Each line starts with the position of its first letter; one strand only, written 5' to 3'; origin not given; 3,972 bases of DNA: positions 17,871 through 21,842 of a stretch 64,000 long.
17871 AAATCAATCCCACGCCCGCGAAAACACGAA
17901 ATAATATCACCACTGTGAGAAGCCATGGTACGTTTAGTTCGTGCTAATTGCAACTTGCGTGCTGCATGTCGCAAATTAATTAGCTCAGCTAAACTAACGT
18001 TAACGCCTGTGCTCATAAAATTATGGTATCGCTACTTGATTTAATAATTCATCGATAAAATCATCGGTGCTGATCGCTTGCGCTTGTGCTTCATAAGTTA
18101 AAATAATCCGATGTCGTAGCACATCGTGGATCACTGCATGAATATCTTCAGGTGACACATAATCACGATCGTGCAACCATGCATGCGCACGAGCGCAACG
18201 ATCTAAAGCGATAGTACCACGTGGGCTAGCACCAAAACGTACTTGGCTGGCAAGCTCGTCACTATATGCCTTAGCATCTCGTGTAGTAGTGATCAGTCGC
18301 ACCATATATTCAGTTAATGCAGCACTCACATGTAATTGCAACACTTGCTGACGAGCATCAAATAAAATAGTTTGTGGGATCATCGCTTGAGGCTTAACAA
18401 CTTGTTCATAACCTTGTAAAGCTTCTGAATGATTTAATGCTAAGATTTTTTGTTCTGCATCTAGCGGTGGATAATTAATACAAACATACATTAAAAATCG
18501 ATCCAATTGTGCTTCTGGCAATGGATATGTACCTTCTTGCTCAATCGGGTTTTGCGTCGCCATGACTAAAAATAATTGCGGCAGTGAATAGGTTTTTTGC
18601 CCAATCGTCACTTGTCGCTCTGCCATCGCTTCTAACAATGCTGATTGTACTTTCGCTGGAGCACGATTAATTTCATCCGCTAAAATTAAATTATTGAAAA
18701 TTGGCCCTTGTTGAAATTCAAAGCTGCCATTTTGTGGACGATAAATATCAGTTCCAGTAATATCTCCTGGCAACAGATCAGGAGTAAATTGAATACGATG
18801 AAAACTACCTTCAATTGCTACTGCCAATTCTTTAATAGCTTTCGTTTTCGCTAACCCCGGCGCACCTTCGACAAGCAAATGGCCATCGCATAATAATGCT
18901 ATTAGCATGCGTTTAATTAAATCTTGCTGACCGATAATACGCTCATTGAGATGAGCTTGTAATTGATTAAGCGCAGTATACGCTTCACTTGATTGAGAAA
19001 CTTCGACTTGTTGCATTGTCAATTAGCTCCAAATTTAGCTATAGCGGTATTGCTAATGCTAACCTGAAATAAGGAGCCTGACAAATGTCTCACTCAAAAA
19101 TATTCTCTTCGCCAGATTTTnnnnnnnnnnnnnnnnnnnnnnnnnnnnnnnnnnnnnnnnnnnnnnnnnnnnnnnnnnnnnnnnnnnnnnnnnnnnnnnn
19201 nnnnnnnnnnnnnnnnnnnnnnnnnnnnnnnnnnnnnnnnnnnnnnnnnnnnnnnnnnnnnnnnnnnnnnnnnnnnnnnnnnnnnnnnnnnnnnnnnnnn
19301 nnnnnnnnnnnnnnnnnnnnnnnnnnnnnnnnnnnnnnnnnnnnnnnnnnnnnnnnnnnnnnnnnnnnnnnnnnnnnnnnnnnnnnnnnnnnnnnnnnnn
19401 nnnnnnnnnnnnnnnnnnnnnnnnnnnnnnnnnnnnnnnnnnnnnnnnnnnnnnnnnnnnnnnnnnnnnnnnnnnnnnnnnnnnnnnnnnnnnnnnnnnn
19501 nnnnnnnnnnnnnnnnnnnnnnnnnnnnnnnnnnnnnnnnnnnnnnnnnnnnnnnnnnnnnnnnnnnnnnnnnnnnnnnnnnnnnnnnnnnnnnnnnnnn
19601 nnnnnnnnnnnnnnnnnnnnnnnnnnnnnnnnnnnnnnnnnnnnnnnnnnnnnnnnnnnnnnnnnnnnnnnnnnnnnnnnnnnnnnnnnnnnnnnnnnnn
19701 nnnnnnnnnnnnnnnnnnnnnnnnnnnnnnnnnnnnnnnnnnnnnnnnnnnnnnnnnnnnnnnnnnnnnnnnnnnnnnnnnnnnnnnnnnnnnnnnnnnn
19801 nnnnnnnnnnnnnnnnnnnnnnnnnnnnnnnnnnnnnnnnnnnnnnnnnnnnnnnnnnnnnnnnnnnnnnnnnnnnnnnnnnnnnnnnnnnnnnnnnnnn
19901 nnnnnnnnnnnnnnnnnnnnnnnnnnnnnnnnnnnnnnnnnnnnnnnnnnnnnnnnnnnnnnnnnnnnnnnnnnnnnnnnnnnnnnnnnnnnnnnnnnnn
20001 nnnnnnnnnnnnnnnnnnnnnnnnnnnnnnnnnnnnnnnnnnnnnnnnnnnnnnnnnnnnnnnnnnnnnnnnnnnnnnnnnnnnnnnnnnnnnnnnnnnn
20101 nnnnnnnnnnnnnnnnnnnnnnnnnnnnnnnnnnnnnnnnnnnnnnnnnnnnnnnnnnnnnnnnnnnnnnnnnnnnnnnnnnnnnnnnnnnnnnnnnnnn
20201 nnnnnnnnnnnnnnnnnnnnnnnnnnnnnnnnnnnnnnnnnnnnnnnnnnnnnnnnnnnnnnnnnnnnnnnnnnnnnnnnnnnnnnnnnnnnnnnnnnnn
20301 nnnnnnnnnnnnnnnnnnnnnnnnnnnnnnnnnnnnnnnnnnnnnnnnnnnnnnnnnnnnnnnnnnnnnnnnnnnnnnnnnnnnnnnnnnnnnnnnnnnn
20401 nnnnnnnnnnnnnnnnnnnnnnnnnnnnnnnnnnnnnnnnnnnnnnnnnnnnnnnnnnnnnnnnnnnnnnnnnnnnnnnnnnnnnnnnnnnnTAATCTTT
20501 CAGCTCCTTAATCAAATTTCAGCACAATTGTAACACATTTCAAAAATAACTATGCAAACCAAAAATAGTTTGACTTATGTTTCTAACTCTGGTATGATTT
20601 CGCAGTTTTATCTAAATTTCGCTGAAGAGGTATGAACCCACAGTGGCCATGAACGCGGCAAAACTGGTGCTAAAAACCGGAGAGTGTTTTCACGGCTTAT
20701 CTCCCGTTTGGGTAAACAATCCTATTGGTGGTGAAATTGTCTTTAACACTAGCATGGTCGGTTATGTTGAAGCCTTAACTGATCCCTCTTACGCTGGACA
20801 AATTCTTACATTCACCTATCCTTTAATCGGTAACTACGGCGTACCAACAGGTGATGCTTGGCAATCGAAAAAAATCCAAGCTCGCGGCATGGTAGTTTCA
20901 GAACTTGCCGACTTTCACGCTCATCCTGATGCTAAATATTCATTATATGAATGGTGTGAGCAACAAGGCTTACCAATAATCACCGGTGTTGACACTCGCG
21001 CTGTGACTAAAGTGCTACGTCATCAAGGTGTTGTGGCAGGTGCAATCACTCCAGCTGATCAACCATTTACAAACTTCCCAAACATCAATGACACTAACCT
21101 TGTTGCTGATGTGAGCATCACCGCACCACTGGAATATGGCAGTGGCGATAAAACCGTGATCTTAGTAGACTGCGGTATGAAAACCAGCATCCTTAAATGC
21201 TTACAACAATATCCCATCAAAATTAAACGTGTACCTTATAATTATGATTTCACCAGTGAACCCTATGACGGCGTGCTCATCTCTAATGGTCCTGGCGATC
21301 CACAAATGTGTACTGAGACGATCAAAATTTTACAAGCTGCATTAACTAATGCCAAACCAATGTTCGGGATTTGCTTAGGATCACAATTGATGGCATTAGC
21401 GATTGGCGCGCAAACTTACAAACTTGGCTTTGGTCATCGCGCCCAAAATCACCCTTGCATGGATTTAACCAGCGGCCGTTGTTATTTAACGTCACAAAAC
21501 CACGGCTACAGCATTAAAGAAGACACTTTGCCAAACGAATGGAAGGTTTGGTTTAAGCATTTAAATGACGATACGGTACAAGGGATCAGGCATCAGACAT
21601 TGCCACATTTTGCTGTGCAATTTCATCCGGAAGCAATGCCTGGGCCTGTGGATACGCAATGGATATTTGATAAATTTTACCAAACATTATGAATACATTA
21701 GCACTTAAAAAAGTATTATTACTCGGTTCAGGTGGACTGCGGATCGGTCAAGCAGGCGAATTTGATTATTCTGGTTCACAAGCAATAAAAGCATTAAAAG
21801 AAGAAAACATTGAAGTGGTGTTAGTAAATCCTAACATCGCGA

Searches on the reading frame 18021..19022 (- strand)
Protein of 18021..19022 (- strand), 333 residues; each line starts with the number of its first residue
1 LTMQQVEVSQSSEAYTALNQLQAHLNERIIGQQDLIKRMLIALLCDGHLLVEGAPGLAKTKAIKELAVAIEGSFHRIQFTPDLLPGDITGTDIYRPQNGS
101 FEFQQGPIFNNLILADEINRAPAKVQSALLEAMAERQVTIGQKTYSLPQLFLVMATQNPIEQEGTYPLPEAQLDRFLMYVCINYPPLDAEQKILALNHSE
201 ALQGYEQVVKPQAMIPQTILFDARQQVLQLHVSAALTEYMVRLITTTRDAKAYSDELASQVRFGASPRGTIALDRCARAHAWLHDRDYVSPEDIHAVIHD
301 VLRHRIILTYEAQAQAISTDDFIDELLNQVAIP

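Call 49: search_protein_families(library=pfam, proteins=[window:18021-19022:-], max_evalue=0.00001)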
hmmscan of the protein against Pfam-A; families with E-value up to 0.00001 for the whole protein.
window:18021-19022:- (333 aa): 4 families
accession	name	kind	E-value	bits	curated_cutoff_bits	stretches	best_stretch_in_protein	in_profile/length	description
PF07726.17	AAA_3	-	8.1e-65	217.1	27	1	48-178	1-131/131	ATPase family associated with various cellular activities (AAA)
PF17863.7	AAA_lid_2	-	4.4e-23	81.3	22.7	1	259-325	7-73/74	AAA lid domain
PF20030.5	bpMoxR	-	1.2e-17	64.1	27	1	17-195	2-179/205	MoxR domain in the MoxR-vWA-beta-propeller ternary systems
PF07728.20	AAA_5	-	8e-12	45.8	22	1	48-176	1-139/139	AAA domain (dynein-related subfamily)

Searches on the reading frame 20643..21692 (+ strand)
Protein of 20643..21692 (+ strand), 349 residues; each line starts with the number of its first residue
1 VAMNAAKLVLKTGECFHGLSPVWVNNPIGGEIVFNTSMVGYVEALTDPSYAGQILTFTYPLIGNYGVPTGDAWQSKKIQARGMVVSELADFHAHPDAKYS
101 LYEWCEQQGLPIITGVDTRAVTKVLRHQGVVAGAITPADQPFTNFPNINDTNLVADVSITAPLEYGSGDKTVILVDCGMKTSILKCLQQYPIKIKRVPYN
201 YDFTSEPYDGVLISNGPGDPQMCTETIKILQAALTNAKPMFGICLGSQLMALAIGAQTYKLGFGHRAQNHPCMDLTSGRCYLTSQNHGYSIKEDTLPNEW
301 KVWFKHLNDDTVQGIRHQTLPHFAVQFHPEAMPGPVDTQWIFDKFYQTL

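Call 13: search_protein_families(library=ncbifam, proteins=[window:20643-21692:+], max_evalue=1e-10)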
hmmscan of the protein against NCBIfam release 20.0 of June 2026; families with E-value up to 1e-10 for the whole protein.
window:20643-21692:+ (349 aa): 11 families
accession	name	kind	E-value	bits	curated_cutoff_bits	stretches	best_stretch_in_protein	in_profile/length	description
TIGR01368.1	CPSaseIIsmall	equivalog_domain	2.3e-124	415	307.35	1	6-348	1-358/361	glutamine-hydrolyzing carbamoyl-phosphate synthase small subunit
NF009475.0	PRK12838.1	equivalog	1.9e-114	382.3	221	1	6-348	3-352/359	carbamoyl phosphate synthase small subunit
NF005849.0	PRK07765.1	equivalog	9.3e-19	67.5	308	1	205-332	44-176/219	aminodeoxychorismate/anthranilate synthase component II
NF010081.0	PRK13566.1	equivalog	1.7e-14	53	645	1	203-332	567-701/729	anthranilate synthase component I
TIGR00566.1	trpG_papA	subfamily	3.7e-14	52.9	121.05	1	209-332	46-177/192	glutamine amidotransferase of anthranilate synthase or aminodeoxychorismate synthase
NF011201.0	PRK14607.1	equivalog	3.6e-13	49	670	1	210-333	47-174/534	bifunctional anthranilate synthase component II/anthranilate phosphoribosyltransferase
TIGR01815.1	TrpE-clade3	equivalog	2e-12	45.9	739.15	1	205-332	557-689/717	anthranilate synthase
NF005367.0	PRK06895.1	equivalog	4.8e-12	46.2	265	1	204-331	40-172/190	anthranilate synthase component II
TIGR01823.1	PabB-fungal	equivalog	7e-12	44.4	442.55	1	208-346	54-201/742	aminodeoxychorismate synthase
NF005799.0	PRK07649.1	equivalog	3.6e-11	43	327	1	209-332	45-172/195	aminodeoxychorismate/anthranilate synthase component II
NF005271.0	PRK06774.1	equivalog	9.7e-11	41.4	340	0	211-332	47-176/191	aminodeoxychorismate synthase component II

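Call 61: search_solved_structures(query=window:20643-21692:+, max_evalue=1e-40)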
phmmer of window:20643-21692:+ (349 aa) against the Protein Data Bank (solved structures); distinct sequences matched with E-value up to 1e-40: 8.
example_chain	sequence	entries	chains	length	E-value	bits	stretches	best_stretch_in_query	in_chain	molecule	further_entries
5dot_A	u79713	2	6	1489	7.5e-84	284.8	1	5-347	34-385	Carbamoyl-phosphate synthase [ammonia], mitochondrial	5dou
6uel_A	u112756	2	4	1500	7.5e-84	284.8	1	5-347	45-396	Carbamoyl-phosphate synthase [ammonia], mitochondrial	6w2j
1cs0_B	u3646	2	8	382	2.2e-66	227.4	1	4-347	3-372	CARBAMOYL PHOSPHATE SYNTHETASE: SMALL SUBUNIT | Carbamoyl-phosphate synthetase small chain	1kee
1bxr_B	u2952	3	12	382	2.3e-66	227.3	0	172-347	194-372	CARBAMOYL-PHOSPHATE SYNTHASE | PROTEIN (CARBAMOYL-PHOSPHATE SYNTHASE) | CARBAMOYL PHOSPHATE SYNTHETASE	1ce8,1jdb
1a9x_B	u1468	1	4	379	2.6e-65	223.9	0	172-347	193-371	CARBAMOYL PHOSPHATE SYNTHETASE (SMALL CHAIN)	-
1m6v_B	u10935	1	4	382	4.1e-65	223.2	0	172-347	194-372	carbamoyl-phosphate synthetase small chain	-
1c30_B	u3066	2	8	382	5.4e-65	222.8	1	4-347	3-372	CARBAMOYL PHOSPHATE SYNTHETASE: SMALL SUBUNIT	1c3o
1t36_B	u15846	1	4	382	1e-64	221.9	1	4-347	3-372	Carbamoyl-phosphate synthase small chain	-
